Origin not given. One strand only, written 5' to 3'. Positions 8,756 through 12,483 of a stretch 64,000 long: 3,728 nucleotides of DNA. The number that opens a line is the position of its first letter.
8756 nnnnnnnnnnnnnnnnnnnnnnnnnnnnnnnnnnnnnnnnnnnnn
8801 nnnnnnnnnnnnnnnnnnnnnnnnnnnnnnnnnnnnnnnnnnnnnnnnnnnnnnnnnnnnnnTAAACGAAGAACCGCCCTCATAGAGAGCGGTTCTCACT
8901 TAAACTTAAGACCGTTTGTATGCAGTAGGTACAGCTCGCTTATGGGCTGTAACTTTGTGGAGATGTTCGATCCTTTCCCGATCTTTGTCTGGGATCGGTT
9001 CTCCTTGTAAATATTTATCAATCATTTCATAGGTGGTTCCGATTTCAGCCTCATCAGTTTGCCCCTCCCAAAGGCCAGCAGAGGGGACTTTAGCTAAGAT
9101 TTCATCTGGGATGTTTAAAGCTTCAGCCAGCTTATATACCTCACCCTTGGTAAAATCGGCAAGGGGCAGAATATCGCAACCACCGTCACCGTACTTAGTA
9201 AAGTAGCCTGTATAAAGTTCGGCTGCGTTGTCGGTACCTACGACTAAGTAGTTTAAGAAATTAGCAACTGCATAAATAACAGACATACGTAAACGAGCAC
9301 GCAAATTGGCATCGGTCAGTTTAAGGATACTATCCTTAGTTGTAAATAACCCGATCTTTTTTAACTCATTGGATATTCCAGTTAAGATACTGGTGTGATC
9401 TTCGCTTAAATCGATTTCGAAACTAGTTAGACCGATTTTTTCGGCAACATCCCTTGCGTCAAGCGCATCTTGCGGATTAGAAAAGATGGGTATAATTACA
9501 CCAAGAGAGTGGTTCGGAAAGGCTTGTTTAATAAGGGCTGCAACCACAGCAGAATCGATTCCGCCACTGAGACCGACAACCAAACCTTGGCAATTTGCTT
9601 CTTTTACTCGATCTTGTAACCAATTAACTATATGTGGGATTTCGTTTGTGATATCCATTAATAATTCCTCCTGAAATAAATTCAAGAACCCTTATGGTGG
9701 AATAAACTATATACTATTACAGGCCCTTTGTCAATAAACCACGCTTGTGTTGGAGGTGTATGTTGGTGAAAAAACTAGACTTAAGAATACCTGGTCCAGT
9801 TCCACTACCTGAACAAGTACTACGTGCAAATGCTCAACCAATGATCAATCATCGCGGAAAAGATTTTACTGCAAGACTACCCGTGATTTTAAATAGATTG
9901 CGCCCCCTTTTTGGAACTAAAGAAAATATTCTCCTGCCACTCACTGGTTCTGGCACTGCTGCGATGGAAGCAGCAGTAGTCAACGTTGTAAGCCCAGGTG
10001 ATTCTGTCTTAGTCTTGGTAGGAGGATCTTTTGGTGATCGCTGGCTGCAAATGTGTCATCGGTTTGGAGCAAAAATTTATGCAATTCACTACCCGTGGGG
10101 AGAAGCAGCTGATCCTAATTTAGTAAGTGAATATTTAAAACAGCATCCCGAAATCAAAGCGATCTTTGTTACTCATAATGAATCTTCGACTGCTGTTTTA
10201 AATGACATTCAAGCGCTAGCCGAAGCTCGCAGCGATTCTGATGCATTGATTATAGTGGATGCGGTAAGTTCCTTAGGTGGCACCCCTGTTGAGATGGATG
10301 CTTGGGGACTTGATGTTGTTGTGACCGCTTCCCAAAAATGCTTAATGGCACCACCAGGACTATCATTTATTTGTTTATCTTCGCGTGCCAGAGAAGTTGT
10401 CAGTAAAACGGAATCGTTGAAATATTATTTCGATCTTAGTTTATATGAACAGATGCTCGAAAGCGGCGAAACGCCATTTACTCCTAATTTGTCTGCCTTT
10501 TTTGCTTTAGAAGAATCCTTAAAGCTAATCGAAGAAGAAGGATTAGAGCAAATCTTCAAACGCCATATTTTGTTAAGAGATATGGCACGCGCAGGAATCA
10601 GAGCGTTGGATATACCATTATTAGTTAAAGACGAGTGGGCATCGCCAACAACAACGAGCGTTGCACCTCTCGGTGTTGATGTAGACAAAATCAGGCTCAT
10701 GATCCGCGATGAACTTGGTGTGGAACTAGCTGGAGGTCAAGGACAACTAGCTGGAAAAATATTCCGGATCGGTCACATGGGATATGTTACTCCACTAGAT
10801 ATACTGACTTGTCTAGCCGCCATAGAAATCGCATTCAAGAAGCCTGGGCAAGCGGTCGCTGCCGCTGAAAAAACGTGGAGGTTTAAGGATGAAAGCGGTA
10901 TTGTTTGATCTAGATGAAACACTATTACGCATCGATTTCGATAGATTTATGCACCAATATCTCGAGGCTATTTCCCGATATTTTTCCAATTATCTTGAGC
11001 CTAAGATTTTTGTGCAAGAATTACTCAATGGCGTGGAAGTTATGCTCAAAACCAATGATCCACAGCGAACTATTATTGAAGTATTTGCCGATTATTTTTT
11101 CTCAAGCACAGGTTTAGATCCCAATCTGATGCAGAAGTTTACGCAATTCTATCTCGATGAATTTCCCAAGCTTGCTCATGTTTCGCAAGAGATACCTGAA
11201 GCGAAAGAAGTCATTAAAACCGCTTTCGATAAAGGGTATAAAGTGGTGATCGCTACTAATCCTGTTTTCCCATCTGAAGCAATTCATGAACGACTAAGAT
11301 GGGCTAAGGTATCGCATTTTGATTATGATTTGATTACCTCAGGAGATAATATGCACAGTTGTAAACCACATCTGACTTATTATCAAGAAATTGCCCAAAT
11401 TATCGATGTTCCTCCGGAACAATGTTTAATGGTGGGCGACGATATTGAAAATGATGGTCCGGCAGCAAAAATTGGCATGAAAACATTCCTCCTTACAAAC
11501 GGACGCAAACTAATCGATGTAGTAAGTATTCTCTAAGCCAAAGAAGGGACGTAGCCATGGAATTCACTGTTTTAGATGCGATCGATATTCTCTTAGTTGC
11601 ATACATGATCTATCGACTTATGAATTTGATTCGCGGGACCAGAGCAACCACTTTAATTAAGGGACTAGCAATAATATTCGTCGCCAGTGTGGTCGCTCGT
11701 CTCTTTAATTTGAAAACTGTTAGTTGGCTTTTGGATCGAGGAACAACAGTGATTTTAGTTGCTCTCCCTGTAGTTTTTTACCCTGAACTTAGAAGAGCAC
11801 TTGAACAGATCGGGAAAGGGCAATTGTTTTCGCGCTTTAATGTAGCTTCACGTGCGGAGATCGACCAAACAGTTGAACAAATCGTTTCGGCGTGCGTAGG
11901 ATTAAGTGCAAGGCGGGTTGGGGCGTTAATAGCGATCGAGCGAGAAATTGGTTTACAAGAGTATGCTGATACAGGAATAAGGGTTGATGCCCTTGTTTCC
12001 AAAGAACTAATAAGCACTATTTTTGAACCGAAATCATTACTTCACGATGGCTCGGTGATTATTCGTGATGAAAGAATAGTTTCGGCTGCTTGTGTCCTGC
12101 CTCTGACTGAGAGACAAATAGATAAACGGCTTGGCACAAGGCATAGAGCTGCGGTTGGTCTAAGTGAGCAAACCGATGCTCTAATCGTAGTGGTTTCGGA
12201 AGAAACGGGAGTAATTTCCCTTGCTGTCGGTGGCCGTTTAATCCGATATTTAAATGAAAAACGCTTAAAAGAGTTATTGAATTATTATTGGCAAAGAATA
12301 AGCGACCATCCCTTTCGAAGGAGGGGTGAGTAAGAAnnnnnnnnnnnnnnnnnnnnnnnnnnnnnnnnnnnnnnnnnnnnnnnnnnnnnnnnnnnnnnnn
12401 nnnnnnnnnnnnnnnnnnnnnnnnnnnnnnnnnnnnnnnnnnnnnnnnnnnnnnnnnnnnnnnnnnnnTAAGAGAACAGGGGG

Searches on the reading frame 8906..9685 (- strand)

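Call 94: search_protein_families(library=pfam, proteins=[window:8906-9685:-], max_evalue=0.00001)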
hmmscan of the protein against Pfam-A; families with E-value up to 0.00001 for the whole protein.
window:8906-9685:- (259 aa): 2 families
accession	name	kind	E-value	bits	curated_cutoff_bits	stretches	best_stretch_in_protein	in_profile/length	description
PF02540.23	NAD_synthase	-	6.5e-70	235.5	21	1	17-253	3-242/242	NAD synthase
PF03054.22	tRNA_Me_trans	-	9.2e-06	25.9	20.6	0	35-96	3-75/202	tRNA methyl transferase HUP domain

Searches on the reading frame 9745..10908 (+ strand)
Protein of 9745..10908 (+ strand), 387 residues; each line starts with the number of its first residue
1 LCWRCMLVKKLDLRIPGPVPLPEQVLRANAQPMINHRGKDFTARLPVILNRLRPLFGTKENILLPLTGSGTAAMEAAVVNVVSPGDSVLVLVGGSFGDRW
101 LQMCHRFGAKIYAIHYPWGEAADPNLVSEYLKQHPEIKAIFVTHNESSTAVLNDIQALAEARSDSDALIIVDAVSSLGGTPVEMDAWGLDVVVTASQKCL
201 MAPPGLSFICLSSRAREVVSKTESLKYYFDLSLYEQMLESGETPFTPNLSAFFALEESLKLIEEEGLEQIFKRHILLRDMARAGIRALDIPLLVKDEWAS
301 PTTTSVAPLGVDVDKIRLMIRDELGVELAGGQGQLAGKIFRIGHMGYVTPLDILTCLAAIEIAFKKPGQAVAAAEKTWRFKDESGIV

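Call 92: search_protein_families(library=pfam, proteins=[window:9745-10908:+], max_evalue=0.000001)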
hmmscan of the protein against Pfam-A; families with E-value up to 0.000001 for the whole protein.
window:9745-10908:+ (387 aa): 1 family
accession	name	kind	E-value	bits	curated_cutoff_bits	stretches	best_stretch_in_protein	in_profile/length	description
PF00266.25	Aminotran_5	-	5.4e-28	98.4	21.5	1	27-332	27-339/371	Aminotransferase class-V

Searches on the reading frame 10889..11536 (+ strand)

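Call 94: search_protein_families(library=pfam, proteins=[window:10889-11536:+], max_evalue=0.00001)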
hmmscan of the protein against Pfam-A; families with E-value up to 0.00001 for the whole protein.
window:10889-11536:+ (215 aa): 3 families
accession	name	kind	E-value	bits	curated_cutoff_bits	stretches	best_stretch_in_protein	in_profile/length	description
PF00702.32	Hydrolase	-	9.9e-18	65.7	26.4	1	1-194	1-188/191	haloacid dehalogenase-like hydrolase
PF13419.12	HAD_2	-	5.5e-13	49.8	23.8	1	4-200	1-176/178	Haloacid dehalogenase-like hydrolase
PF13242.12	Hydrolase_like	-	1.4e-07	31.8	22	1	159-206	4-52/75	HAD-hyrolase-like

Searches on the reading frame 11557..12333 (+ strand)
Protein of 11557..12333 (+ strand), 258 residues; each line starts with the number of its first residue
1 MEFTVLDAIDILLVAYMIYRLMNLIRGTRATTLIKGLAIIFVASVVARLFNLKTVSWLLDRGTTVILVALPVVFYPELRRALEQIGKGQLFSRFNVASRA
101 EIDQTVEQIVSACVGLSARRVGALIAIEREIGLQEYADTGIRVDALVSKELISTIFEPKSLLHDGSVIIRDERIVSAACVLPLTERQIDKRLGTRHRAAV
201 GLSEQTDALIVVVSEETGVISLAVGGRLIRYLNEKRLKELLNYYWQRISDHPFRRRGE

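Call 94: search_protein_families(library=pfam, proteins=[window:11557-12333:+], max_evalue=0.00001)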
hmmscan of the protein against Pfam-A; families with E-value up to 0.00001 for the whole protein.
window:11557-12333:+ (258 aa): 2 families
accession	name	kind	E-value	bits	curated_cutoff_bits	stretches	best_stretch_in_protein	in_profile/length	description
PF02457.21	DAC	-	2.6e-42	143.6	27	1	111-227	2-118/119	DisA bacterial checkpoint controller nucleotide-binding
PF19293.4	CdaA_N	-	1.4e-09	38.5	23.8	1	2-76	4-79/81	CdaA N-terminal transmembrane domain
